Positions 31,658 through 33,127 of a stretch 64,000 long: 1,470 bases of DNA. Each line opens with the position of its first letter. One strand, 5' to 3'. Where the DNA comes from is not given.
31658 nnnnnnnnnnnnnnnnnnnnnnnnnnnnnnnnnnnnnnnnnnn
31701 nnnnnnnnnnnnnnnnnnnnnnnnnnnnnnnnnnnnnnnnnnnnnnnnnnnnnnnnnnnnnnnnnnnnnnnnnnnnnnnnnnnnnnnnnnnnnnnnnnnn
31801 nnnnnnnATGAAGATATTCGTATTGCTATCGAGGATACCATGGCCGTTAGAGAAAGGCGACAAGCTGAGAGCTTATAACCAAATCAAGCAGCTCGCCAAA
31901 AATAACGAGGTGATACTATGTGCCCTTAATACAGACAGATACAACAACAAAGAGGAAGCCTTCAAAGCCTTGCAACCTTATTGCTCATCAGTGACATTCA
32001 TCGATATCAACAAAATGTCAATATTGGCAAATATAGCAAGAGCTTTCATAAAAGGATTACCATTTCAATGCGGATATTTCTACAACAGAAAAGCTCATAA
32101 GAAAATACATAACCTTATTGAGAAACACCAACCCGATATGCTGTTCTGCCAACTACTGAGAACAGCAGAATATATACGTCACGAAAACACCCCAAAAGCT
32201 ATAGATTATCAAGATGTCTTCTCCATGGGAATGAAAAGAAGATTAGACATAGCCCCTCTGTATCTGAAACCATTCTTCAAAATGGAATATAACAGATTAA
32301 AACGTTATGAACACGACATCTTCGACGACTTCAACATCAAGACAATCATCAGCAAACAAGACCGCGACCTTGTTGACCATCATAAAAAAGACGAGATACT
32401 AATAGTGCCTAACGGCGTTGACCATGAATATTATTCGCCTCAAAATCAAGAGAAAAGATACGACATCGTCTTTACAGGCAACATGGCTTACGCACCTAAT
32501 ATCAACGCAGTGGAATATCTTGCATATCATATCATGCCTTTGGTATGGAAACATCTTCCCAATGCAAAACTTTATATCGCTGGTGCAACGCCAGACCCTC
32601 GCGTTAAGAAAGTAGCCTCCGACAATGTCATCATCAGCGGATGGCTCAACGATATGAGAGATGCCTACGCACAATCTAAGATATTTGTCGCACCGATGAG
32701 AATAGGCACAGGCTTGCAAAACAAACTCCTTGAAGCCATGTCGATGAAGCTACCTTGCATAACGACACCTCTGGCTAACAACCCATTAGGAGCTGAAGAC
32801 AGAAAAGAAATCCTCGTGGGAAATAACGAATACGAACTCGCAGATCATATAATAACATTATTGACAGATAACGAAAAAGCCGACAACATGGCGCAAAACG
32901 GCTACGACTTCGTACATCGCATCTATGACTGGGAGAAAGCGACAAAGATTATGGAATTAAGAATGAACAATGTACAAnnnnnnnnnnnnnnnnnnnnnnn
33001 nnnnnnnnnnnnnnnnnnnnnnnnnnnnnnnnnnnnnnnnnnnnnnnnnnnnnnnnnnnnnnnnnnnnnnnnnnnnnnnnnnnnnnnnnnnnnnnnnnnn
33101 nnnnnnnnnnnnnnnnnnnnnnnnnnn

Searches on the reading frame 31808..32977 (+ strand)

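Call 23: search_protein_families(library=pfam, proteins=[window:31808-32977:+], max_evalue=0.001)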
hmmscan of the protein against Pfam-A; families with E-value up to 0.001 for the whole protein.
window:31808-32977:+ (390 aa): 3 families
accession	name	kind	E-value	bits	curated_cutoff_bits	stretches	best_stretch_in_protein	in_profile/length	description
PF13692.12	Glyco_trans_1_4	-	2.2e-27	96.5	27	1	218-354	2-142/142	Glycosyl transferases group 1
PF00534.26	Glycos_transf_1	-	2.1e-13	50.6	26.4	1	215-367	13-171/172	Glycosyl transferases group 1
PF13524.12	Glyco_trans_1_2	-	3.9e-11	43.5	25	1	248-377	10-137/144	Glycosyl transferase-like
